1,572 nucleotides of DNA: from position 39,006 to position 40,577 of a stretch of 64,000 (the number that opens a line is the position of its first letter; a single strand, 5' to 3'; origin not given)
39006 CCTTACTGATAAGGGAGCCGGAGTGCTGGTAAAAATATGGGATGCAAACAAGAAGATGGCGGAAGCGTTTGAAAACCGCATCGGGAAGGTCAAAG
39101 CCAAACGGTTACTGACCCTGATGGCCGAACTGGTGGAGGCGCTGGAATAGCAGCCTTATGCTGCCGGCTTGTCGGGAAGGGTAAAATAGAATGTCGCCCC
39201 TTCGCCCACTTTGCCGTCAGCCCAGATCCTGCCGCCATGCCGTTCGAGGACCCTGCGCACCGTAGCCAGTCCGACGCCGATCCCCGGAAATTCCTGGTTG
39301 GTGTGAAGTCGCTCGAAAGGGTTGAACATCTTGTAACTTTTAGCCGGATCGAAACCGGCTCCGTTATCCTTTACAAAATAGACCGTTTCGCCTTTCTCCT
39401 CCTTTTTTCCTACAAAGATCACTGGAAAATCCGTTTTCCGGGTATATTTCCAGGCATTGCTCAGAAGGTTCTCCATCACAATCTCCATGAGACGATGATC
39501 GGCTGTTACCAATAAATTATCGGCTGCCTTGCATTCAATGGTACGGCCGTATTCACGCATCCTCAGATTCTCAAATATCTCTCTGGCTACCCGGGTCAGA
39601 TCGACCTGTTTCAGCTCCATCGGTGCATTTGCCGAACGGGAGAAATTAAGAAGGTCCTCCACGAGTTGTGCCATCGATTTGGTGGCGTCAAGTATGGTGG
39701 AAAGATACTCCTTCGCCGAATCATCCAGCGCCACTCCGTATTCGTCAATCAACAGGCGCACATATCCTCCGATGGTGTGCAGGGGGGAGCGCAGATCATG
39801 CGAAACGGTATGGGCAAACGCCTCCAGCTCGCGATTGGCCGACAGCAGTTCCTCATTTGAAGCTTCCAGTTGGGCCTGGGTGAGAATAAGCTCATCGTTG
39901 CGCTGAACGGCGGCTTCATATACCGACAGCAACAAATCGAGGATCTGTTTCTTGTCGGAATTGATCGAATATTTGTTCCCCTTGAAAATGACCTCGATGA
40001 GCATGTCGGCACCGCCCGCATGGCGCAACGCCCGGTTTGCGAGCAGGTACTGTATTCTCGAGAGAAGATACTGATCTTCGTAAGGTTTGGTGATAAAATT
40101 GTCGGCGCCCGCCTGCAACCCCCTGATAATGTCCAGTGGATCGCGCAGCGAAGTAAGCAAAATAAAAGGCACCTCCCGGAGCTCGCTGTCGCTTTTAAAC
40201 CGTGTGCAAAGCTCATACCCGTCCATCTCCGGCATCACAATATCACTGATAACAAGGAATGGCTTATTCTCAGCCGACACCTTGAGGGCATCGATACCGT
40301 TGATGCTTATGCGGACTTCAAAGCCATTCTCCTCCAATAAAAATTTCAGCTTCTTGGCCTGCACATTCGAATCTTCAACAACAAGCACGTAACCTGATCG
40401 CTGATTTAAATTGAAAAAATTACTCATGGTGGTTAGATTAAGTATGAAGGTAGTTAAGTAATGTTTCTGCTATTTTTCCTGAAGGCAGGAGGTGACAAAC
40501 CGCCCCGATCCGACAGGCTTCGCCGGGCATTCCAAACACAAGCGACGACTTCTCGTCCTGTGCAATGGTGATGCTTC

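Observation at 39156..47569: Wsp-like chemosensory operon ending in a REC-histidine-kinase hybrid, in a T9SS-rich Bacteroidota context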

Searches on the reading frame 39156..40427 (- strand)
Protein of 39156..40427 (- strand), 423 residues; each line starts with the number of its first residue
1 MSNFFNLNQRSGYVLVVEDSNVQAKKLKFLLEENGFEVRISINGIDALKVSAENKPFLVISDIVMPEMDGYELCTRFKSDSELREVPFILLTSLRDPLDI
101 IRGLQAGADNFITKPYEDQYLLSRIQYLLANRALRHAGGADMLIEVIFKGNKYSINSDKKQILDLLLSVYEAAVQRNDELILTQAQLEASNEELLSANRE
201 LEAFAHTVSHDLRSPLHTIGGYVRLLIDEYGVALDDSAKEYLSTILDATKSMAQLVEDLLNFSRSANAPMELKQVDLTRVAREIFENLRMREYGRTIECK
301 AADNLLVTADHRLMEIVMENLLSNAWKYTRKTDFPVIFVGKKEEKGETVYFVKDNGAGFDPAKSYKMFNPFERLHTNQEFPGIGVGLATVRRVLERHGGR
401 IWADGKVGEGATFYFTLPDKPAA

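Call 3: search_protein_families(library=pfam, proteins=[window:39156-40427:-])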
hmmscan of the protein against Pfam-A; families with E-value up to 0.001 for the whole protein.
window:39156-40427:- (423 aa): 3 families
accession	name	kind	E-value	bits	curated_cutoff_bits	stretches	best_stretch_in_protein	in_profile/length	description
PF00072.30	Response_reg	-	4.3e-23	82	30.2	1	14-125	1-110/111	Response regulator receiver domain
PF02518.31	HATPase_c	-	2.8e-20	73.2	26.4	1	310-420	2-110/111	Histidine kinase-, DNA gyrase B-, and HSP90-like ATPase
PF00512.31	HisKA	-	6.1e-17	61.9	26.9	1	202-265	3-63/66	His Kinase A (phospho-acceptor) domain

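Call 4: search_protein_families(library=ncbifam, proteins=[window:39156-40427:-])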
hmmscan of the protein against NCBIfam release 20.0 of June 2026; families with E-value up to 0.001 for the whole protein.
window:39156-40427:- (423 aa): 152 families (the best 25 are shown)
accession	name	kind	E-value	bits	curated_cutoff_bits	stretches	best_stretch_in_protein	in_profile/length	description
NF047465.1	hybrid_HK_LvrA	exception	2.7e-72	244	1200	2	185-418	584-817/819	hybrid histidine kinase/response regulator LvrA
NF041880.1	EPS_EpsF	equivalog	1.6e-44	152.2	900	2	192-418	265-492/492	response regulator EpsF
TIGR02956.1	TMAO_torS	equivalog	3.6e-39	134.6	676.5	2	196-418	459-681/967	TMAO reductase system sensor histidine kinase/response regulator TorS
NF038297.2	hybrid_HK_HrmK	equivalog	4.4e-37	128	725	2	182-421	216-459/607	hybrid histidine kinase/response regulator HrmK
TIGR02966.1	phoR_proteo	equivalog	4.3e-35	121.3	334.2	1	195-416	110-332/333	phosphate regulon sensor histidine kinase PhoR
NF033092.0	HK_WalK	equivalog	1.3e-34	119.7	725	1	196-418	367-593/594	cell wall metabolism sensor histidine kinase WalK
NF008302.0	PRK11091.1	equivalog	1.3e-34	119.5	838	2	191-417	273-503/779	aerobic respiration two-component sensor histidine kinase ArcB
NF011874.0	PRK15347.1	equivalog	2.8e-34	118.3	852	2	186-418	383-613/921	two component system sensor kinase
NF046044.1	PnpS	equivalog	1.1e-33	116.8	400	1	202-418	171-390/390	two-component system histidine kinase PnpS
NF006800.0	PRK09303.1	equivalog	8e-33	113.9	342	1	171-418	125-376/383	histidine kinase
NF008318.0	PRK11107.1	equivalog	4.4e-32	111.1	890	2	189-418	281-517/920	two-component sensor histidine kinase BarA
NF007135.0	PRK09581.1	equivalog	9.8e-32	110.3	474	1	13-130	4-121/457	PleD family two-component system response regulator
NF008468.0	PRK11360.1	equivalog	1.9e-30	105.8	646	1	204-421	399-610/616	two-component system sensor histidine kinase AtoS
NF041947.1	LuxQ_Vibrio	equivalog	2.8e-29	101.6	1200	2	183-418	454-695/843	quorum-sensing autoinducer 2 sensor kinase/phosphatase LuxQ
NF008099.0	PRK10841.1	equivalog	6.5e-29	100.3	920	2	197-418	466-689/949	two-component system sensor histidine kinase RcsC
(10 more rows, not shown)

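Call 8: find_encoding_contigs(protein=window:39156-40427:-, flank=10000, max_places=6)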
Protein window:39156-40427:- (423 aa): 3 contigs read that carry it; 1 place shown.
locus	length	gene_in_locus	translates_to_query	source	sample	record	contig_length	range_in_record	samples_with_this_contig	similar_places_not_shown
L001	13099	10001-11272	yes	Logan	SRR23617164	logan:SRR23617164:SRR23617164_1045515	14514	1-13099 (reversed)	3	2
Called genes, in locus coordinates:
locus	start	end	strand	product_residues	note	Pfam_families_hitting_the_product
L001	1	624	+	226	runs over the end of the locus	-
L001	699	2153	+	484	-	-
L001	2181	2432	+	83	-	PF28310:PID_CTERM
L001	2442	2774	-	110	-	-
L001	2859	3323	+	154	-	PF01584:CheW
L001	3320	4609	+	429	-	PF01739:CheR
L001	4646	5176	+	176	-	PF01584:CheW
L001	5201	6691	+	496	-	-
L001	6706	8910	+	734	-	PF01627:Hpt, PF02518:HATPase_c, PF01584:CheW, PF00072:Response_reg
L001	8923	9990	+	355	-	PF00072:Response_reg, PF01339:CheB_methylest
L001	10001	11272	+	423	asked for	PF00072:Response_reg, PF00512:HisKA, PF02518:HATPase_c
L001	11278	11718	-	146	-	PF12802:MarR_2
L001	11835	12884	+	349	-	PF25963:Beta-barrel_AAEA (faint), PF25917:BSH_RND, PF25973:BSH_CzcB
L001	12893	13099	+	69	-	?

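Call 9: find_homologous_proteins(query=window:39156-40427:-, max_evalue=1e-20)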
Query window:39156-40427:- (423 aa): 7997 proteins with E <= 1e-20 among 8000 candidates; the best 120 are listed.
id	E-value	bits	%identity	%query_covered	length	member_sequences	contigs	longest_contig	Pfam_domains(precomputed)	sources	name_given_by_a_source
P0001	2.3e-277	937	100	100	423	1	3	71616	PF02518.32,PF00512.32,PF00072.31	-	-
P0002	3.6e-212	722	77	99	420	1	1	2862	PF02518.32,PF00512.32,PF00072.31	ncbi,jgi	jgi:two-component system sensor histidine kinase/response regulator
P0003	6.1e-210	715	76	99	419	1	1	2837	PF02518.32,PF00512.32,PF00072.31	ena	-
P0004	3.3e-197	673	70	99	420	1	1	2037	PF02518.32,PF00512.32,PF00072.31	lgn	-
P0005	5.0e-171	587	64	99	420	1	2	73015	PF02518.32,PF00512.32,PF00072.31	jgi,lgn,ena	-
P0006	6.7e-171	587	65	99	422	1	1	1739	PF02518.32,PF00512.32,PF00072.31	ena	-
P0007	1.3e-170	586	63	99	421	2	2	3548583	PF02518.32,PF00512.32,PF00072.31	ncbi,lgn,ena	-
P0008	7.2e-169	580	63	99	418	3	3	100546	PF02518.32,PF00512.32,PF00072.31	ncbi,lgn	-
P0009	5.4e-167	574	60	99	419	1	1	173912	PF02518.32,PF00512.32,PF00072.31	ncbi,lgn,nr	ncbi:MAG: response regulator [Bacteroidetes bacterium]|nr:response regulator [Bacteroidota bacterium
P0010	7.9e-165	567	60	99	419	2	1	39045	PF02518.32,PF00512.32,PF00072.31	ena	-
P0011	7.5e-163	560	62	99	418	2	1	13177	PF02518.32,PF00512.32,PF00072.31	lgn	-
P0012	2.4e-162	558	59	99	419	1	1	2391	PF02518.32,PF00512.32,PF00072.31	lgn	-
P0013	2.7e-162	558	61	99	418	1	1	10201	PF02518.32,PF00512.32,PF00072.31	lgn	-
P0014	5.1e-162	557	59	99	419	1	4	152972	PF02518.32,PF00512.32,PF00072.31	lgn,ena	-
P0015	6.8e-162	557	61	99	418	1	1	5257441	PF02518.32,PF00512.32,PF00072.31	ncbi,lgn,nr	ncbi:MAG: response regulator [Bacteroidetes bacterium]|nr:response regulator [Bacteroidota bacterium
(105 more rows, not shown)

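Call 11: find_related_loci(query=A1, collection=genome_contigs, flank=10000)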
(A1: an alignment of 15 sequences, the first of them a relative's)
Query A1 (423 aa) in genome_contigs; peptide patterns used: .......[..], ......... (x = any residue, [..] = any of these).
328 stretches matched a pattern; 300 encode a relative of the query (tblastn E <= 1e-3); the best 80 are kept; 79 distinct loci.
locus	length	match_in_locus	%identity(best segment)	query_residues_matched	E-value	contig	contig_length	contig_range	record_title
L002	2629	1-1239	78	6-418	0e+0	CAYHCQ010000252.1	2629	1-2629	MAG TPA_asm: uncultured Prolixibacteraceae bacterium isolate ERP119702_co1_129 genome assembly, contig: NODE_70463_lengt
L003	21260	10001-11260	63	1-420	3e-179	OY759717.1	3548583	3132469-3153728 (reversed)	MAG: Bacteroidales bacterium isolate 1994922c-57ad-4284-af65-a097e7e7ad8c genome assembly, chromosome: 1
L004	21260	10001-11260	62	1-420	5e-177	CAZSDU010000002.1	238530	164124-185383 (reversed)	MAG TPA_asm: uncultured Prolixibacteraceae bacterium isolate SRP278314_co1_191 genome assembly, contig: NODE_31_length_2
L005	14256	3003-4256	60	1-418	9e-176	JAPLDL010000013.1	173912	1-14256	MAG: Bacteroidetes bacterium isolate LacPavin_0419_WC90_MAG_45_16 LacPavin_0419_WC90_scaffold_158529, whole genome shotg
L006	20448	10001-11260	59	1-420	5e-172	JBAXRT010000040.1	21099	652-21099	MAG: bacterium isolate ELA590 MAG590_40, whole genome shotgun sequence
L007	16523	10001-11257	59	1-419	5e-168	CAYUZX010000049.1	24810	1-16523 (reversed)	MAG TPA_asm: uncultured Prolixibacteraceae bacterium isolate SRP178699_co1_420 genome assembly, contig: NODE_2273_length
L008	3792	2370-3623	59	1-418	3e-174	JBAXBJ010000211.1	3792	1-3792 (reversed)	MAG: Bacteroidota bacterium isolate ELA164 MAG164_211, whole genome shotgun sequence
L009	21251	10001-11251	59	1-418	6e-167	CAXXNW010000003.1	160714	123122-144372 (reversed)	MAG: Bacteroidales bacterium isolate e4d1c670-f166-4d5b-b7a9-33c3b2120191 genome assembly, contig: contig_3, whole genom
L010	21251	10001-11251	59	1-417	2e-166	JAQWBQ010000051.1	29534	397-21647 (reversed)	MAG: Bacteroidales bacterium isolate STF2_223 NODE_3457_length_29534_cov_6.934403_Sandtown_F2, whole genome shotgun sequ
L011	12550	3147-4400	59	1-418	1e-165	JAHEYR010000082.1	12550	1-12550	MAG: Bacteroidales bacterium isolate nzgw132 NODE_11185_length_12551_cov_3.506034, whole genome shotgun sequence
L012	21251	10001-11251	58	1-417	2e-165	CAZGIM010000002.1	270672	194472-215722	MAG TPA_asm: uncultured Prolixibacteraceae bacterium isolate SRP263991_co1_301 genome assembly, contig: NODE_9_length_27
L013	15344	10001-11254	59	1-417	4e-165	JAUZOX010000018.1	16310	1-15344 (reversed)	MAG: Bacteroidota bacterium isolate bin178(16d) ICLIJHDO_18, whole genome shotgun sequence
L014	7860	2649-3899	58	1-417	8e-163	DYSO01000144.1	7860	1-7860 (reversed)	MAG TPA_asm: Draconibacterium orientale isolate SulCav_PC08_3_10_45_10 SulCav_PC08-3_8357_length_7860_cov_7.239974, whol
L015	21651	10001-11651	58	1-417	2e-162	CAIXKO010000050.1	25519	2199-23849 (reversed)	MAG: uncultured Bacteroidetes bacterium isolate Loclat_bin-03441 genome assembly, contig: bin-03441:050/916, whole genom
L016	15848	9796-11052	57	1-418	5e-162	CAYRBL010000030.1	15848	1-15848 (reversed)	MAG TPA_asm: uncultured Bacteroides sp. isolate binchicken_co2_197 genome assembly, contig: NODE_2600_length_15848_cov_9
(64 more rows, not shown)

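Call 43: predict_structure(alignment_id=A2)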
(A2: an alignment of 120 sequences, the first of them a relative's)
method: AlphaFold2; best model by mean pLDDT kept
length: 423 residues; sequences in the alignment: 120
mean_pLDDT: 77.8   pTM: 0.45
mean pLDDT of the five models: 77.8, 76.8, 76.3, 76.2, 74.9
residues with pLDDT >= 90: 76; 70-90: 251; 50-70: 61; < 50: 35
segments of 3 or more residues with pLDDT < 50: 1-8, 144-155, 371-382
pLDDT, mean of each block of 10 residues (from residue 1): 40 87 90 89 90 89 88 90 88 67 75 79 81 69 49 49 61 77 83 74 74 83 89 86 84 73 64 89 89 79 90 87 85 85 88 87 69 43 63 85 86 85 44
secondary structure, 60 per line:
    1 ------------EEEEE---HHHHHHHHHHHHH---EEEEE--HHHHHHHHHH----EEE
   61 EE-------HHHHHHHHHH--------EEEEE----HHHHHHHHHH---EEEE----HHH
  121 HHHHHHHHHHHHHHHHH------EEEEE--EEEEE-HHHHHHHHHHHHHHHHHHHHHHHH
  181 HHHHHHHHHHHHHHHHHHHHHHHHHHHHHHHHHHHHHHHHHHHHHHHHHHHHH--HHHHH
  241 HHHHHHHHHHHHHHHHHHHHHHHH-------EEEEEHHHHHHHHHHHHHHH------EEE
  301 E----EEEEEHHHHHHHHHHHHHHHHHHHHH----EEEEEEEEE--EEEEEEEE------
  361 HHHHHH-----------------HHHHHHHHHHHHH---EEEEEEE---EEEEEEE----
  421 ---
elements in order: E13-17 H21-33 E37-41 H44-53 E58-62 H70-79 E88-92 H97-106 E110-113 H118-137 E144-148 E151-155 H157-233 H236-264 E272-276 H277-291 E298-301 E306-310 H311-331 E336-344 E347-354 H361-366 H384-396 E400-406 E410-416

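Call 47: fold_search(model_id=the predicted structure, library=pdb)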
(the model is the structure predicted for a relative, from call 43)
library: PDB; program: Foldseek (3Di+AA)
matches with E <= 10: 1433; with E <= 0.001: 881
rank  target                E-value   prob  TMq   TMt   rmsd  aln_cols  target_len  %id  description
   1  8vc9_F                1.2e-18  1.00  0.32  0.35  24.0       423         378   17  Hybrid response regulator LvrB from Leptospira / phosphorylated REC form (released 2024-12-18)
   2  8vc9_D                1.7e-18  1.00  0.32  0.35  23.3       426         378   17  Hybrid response regulator LvrB from Leptospira / phosphorylated REC form (released 2024-12-18)
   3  8vc9_A                3.6e-18  1.00  0.33  0.36  23.2       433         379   18  Hybrid response regulator LvrB from Leptospira / phosphorylated REC form (released 2024-12-18)
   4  8vc9_C                4.0e-18  1.00  0.32  0.35  23.4       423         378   17  Hybrid response regulator LvrB from Leptospira / phosphorylated REC form (released 2024-12-18)
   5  8vc9_B                1.2e-17  1.00  0.31  0.35  23.6       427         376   17  Hybrid response regulator LvrB from Leptospira / phosphorylated REC form (released 2024-12-18)
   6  8vc9_E                1.3e-17  1.00  0.32  0.35  24.2       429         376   16  Hybrid response regulator LvrB from Leptospira / phosphorylated REC form (released 2024-12-18)
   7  6rh8_A                1.3e-16  1.00  0.39  0.66   6.6       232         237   24  Revisiting pH-gated conformational switch. Complex HK853 mutant H260A -RR468 mutant D53A pH 5.3 (released 2020-02-19)
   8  8upk_A                1.8e-16  1.00  0.38  0.23  11.2       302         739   27  Pr/Pfr heterodimer (hybrid) state of Stigmatella aurantiaca bacteriophytochrome 2 (released 2024-09-25)
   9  6rgy_A                1.9e-16  1.00  0.39  0.65   6.6       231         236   26  Revisiting pH-gated conformational switch. Complex HK853-RR468 pH 7.5 (released 2020-02-19)
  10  6rh7_A                2.4e-16  1.00  0.40  0.66   6.6       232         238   25  Revisiting pH-gated conformational switch. Complex HK853 mutant H260A -RR468 mutant D53A pH 7.5 (released 2020-02-19)
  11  6rh0_B                2.4e-16  1.00  0.40  0.67   6.5       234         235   26  Revisiting pH-gated conformational switch. Complex HK853-RR468 pH 5.5 (released 2020-02-19)
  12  6rgy_B                2.8e-16  1.00  0.39  0.66   6.5       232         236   25  Revisiting pH-gated conformational switch. Complex HK853-RR468 pH 7.5 (released 2020-02-19)
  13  3dge_A                3.7e-16  1.00  0.40  0.67   6.5       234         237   26  Structure of a histidine kinase-response regulator complex reveals insights into Two-component signaling and a novel c (released 2009-07-07)
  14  6rh0_A                3.9e-16  1.00  0.40  0.67   6.5       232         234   25  Revisiting pH-gated conformational switch. Complex HK853-RR468 pH 5.5 (released 2020-02-19)
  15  6rfv_B                4.1e-16  1.00  0.39  0.67   6.5       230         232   26  Revisiting pH-gated conformational switch. Complex HK853-RR468 pH 7 (released 2020-02-19)
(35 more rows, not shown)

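Call 58: search_dna_similar(query=window:39156-40427:-, collection=plasmids, mode=protein, max_rows=25, max_evalue=1e-30)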
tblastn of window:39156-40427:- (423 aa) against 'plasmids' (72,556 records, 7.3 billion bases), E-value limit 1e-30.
Records with a match: 187; places in all: 350; records where one place covers at least 80% of the query: 21.
Best place of each record, by identity: <60% 187.
By first word of the organism name: Deinococcus 59; Azospirillum 12; Natrinema 11; Haloterrigena 9; Shinella 6; Candidatus 5; Chondrinema 5; Burkholderia 5; Caballeronia 5; Natronorubrum 5; and 43 more.
By predicted mobility (MOB-suite, as given by PLSDB): non-mobilizable 154; mobilizable 28; conjugative 5.
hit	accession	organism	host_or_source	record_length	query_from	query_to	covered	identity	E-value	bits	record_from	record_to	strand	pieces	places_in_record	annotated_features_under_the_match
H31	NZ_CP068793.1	Deinococcus radiodurans R1 = ATCC 13939 = DSM 20539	cell culture,Orsay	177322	14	418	96%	33.6%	5e-54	200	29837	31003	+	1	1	ATP-binding protein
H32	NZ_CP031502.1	Deinococcus radiodurans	Single cell,Irradiated ground pork and ...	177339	14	418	96%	33.6%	5e-54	200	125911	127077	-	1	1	ATP-binding protein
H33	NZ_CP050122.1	Deinococcus radiodurans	whole organism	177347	14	418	96%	33.6%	5e-54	200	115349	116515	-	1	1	ATP-binding protein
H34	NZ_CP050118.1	Deinococcus radiodurans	whole organism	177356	14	418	96%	33.6%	5e-54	200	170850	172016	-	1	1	ATP-binding protein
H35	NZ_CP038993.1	Deinococcus radiodurans R1 = ATCC 13939 = DSM 20539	cell culture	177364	14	418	96%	33.6%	5e-54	200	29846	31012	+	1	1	ATP-binding protein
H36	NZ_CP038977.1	Deinococcus radiodurans R1 = ATCC 13939 = DSM 20539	cell culture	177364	14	418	96%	33.6%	5e-54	200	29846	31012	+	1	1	ATP-binding protein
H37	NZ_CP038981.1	Deinococcus radiodurans R1 = ATCC 13939 = DSM 20539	cell culture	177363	14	418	96%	33.6%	5e-54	200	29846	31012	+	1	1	ATP-binding protein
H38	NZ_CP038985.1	Deinococcus radiodurans R1 = ATCC 13939 = DSM 20539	cell culture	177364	14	418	96%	33.6%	5e-54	200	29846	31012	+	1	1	ATP-binding protein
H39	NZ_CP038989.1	Deinococcus radiodurans R1 = ATCC 13939 = DSM 20539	cell culture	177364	14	418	96%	33.6%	5e-54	200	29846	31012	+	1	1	ATP-binding protein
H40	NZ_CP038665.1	Deinococcus radiodurans R1 = ATCC 13939 = DSM 20539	cell culture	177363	14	418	96%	33.6%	5e-54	200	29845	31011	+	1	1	ATP-binding protein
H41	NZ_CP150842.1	Deinococcus radiodurans R1 = ATCC 13939 = DSM 20539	Single cell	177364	14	418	96%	33.6%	5e-54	200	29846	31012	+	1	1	ATP-binding protein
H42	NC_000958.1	Deinococcus radiodurans R1 = ATCC 13939 = DSM 20539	-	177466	14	418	96%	33.6%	5e-54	200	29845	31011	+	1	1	ATP-binding protein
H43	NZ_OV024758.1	Deinococcus radiodurans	-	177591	14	418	96%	33.6%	5e-54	200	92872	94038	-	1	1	ATP-binding protein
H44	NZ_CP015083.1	Deinococcus radiodurans R1 = ATCC 13939 = DSM 20539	single cell,Irradiated ground pork and ...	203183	14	418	96%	33.6%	5e-54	200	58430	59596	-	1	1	ATP-binding protein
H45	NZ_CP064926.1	Acaryochloris marina S15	cell culture,surface of Pikea pinnata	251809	1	417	99%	31.8%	3e-60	218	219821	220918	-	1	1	response regulator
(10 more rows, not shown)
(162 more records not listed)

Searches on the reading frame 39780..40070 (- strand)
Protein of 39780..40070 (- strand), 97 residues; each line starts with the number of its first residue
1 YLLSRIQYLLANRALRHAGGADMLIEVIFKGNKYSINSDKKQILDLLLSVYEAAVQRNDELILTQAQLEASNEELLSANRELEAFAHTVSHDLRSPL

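Call 36: search_protein_families(library=pfam, proteins=[window:39780-40070:-], max_evalue=5)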
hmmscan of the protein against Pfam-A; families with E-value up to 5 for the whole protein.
seq(97 aa): 0 families
